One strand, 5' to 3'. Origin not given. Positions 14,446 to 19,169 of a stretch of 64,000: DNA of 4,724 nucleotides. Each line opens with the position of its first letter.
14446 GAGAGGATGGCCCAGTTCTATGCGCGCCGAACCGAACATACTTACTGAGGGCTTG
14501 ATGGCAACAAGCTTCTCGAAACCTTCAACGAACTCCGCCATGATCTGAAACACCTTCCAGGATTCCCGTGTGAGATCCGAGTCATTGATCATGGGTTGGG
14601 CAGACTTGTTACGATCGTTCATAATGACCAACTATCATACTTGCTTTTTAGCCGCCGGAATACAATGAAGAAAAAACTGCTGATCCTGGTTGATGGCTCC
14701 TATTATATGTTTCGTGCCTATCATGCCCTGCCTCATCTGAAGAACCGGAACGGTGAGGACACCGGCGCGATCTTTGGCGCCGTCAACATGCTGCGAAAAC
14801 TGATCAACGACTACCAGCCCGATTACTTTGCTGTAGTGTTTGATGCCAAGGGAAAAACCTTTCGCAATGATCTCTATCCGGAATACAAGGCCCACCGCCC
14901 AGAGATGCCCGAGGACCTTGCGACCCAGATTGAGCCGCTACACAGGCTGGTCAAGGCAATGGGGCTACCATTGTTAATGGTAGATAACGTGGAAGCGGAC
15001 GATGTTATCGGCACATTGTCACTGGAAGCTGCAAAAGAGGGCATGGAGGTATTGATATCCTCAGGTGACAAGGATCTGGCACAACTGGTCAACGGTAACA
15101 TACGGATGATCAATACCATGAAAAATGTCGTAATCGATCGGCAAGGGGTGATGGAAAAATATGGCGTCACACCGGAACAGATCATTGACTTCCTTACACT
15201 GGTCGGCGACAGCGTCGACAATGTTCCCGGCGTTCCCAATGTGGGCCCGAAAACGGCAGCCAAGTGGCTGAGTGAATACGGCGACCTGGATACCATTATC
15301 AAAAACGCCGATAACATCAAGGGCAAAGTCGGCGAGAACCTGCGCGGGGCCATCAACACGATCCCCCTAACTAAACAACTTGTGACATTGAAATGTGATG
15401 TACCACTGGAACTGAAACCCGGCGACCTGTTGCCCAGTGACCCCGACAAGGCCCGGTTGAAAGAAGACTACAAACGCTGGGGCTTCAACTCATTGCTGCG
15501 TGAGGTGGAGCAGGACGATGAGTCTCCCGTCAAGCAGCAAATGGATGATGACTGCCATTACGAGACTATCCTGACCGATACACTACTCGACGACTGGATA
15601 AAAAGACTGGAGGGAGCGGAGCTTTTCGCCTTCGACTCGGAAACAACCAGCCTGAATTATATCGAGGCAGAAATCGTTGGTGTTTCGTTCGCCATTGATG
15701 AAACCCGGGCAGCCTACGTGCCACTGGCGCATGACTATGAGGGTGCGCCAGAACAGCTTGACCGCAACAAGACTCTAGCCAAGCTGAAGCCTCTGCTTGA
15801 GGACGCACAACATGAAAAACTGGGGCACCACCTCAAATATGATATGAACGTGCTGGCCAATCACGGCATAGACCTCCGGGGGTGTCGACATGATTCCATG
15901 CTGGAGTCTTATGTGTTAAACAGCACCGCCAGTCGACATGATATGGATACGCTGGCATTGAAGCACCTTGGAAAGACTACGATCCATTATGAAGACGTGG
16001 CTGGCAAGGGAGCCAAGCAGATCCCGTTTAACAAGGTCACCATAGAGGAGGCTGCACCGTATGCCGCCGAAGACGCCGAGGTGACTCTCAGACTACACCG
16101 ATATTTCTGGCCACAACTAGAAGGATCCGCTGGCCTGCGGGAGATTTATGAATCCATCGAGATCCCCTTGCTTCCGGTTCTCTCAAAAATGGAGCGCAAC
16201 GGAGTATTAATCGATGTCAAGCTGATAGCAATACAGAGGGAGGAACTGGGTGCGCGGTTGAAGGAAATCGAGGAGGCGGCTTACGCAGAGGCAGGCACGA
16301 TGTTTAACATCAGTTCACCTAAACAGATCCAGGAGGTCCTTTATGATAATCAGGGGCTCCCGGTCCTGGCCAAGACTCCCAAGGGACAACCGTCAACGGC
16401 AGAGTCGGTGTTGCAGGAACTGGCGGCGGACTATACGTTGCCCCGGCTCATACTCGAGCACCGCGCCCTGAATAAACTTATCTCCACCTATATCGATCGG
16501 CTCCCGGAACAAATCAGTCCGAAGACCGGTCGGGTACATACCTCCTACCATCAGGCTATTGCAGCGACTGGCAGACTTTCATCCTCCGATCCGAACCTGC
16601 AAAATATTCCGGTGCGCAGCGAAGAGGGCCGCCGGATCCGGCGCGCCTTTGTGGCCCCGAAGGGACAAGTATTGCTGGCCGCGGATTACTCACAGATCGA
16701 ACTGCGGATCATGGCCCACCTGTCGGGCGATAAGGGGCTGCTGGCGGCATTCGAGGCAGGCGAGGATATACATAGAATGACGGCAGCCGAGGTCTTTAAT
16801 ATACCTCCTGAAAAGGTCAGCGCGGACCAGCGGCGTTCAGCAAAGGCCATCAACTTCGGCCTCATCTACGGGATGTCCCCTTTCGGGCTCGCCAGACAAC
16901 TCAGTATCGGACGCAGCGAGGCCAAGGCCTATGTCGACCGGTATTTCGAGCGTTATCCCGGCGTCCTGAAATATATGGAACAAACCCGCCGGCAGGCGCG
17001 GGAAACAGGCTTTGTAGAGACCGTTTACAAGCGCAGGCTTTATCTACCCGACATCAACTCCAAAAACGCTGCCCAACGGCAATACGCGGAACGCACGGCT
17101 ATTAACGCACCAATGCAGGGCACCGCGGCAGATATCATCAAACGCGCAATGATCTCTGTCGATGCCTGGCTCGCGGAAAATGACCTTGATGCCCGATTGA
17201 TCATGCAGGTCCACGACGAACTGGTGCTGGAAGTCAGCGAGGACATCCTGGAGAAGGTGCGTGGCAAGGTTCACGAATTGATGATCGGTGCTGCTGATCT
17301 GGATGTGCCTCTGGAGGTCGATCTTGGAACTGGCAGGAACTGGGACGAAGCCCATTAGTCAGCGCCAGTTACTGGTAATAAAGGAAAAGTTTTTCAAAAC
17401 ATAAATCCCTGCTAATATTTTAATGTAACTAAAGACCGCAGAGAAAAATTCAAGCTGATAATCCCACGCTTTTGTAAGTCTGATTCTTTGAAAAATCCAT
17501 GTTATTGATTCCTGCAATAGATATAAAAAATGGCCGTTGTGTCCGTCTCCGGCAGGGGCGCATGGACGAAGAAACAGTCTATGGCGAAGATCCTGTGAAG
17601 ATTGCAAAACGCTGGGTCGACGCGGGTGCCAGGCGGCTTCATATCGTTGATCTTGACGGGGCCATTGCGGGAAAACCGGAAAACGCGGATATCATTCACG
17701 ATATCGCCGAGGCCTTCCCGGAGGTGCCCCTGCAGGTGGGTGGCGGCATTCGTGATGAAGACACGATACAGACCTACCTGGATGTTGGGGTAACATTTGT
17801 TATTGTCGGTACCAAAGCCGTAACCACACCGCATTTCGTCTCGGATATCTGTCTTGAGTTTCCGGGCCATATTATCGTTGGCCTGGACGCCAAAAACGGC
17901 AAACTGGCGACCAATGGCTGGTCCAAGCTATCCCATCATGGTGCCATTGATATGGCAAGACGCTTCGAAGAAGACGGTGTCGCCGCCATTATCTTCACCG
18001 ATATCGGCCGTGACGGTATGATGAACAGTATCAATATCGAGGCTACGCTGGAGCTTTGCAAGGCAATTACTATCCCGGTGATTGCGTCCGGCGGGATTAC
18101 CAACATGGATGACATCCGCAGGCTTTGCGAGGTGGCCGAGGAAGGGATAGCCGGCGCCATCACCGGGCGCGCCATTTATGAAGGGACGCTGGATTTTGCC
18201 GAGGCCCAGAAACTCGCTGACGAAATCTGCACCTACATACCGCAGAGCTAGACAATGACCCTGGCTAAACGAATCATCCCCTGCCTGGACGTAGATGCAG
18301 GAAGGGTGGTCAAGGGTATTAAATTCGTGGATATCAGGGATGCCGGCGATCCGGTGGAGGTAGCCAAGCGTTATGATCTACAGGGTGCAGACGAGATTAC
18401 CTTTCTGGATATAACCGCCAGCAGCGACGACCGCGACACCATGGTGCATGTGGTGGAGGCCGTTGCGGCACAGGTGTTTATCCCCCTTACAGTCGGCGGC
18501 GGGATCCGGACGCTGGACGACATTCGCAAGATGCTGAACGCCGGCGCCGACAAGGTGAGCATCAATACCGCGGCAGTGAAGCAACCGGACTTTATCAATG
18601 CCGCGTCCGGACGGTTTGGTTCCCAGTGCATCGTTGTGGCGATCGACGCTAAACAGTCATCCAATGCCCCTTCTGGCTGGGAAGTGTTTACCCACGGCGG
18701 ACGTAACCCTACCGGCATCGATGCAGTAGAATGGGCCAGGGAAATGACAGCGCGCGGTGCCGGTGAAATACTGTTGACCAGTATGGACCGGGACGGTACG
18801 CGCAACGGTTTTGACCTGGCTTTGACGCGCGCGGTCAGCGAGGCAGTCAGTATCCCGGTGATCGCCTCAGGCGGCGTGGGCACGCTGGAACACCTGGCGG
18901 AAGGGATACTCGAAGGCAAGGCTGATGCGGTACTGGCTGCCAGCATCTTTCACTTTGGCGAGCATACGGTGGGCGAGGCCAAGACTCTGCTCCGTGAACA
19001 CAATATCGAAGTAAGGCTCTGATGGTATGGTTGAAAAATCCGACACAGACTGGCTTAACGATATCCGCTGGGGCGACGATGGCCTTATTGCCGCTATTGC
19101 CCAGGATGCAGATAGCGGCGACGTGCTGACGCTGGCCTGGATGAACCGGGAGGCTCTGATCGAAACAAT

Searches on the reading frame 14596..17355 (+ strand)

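Call 43: search_protein_families(library=pfam, proteins=[window:14596-17355:+], max_evalue=0.0001)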
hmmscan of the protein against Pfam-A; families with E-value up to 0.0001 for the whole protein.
window:14596-17355:+ (920 aa): 5 families
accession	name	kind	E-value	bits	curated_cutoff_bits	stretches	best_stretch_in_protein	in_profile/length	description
PF00476.26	DNA_pol_A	-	1.7e-162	541.2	34.3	1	546-918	6-381/381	DNA polymerase family A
PF02739.22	5_3_exonuc_N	-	2.4e-59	200.2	34.3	1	29-190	2-164/164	5'-3' exonuclease, N-terminal resolvase-like domain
PF01612.26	DNA_pol_A_exo1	-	2e-35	122.6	23.6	1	322-509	1-173/173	3'-5' exonuclease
PF01367.25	5_3_exonuc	-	4.6e-32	110.8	40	1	191-285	1-96/97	5'-3' exonuclease, C-terminal SAM fold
PF22619.2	DNA_polI_exo1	-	2.8e-14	53.6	27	1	349-479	4-123/140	DNA polymerase I, ribonuclease H-like domain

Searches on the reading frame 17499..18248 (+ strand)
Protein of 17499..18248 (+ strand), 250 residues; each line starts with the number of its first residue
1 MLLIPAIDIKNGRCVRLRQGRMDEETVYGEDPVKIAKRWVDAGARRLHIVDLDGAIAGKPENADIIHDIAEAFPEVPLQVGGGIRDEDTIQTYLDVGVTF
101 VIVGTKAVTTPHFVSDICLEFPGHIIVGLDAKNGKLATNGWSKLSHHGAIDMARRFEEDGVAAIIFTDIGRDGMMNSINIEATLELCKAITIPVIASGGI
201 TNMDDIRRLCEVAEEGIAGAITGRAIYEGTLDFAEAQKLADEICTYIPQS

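Call 99: search_protein_families(library=pfam, proteins=[window:17499-18248:+], max_evalue=0.00001)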
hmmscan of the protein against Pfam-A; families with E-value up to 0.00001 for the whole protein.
window:17499-18248:+ (250 aa): 2 families
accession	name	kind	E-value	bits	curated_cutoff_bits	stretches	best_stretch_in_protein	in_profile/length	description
PF00977.27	His_biosynth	-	9.9e-81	270.9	23.6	1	3-231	2-227/228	Histidine biosynthesis protein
PF01207.24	Dus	-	1.6e-10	41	20.4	0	145-235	136-226/311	Dihydrouridine synthase (Dus)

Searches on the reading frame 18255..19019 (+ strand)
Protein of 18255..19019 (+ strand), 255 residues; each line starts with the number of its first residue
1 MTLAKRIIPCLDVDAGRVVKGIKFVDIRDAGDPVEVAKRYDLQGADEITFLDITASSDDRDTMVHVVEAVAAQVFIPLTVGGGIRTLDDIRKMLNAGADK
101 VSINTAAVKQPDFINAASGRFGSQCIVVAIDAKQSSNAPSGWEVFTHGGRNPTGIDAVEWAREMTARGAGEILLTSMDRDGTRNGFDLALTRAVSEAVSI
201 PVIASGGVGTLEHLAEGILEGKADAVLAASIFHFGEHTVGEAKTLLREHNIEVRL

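Call 99: search_protein_families(library=pfam, proteins=[window:18255-19019:+], max_evalue=0.00001)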
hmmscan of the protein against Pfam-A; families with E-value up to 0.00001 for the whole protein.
window:18255-19019:+ (255 aa): 5 families
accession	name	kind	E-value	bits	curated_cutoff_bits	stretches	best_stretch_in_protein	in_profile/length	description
PF00977.27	His_biosynth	-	9.2e-88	294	23.6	1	6-237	1-227/228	Histidine biosynthesis protein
PF03060.21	NMO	-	5.9e-09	36.2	28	0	155-228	143-221/331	Nitronate monooxygenase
PF01207.24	Dus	-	2.6e-07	30.5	20.4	0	64-116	173-226/311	Dihydrouridine synthase (Dus)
PF05690.20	ThiG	-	2.9e-06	27.3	23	0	64-118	164-218/247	Thiazole biosynthesis protein ThiG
PF01180.27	DHO_dh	-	8.2e-06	25.7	27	0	60-111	223-276/291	Dihydroorotate dehydrogenase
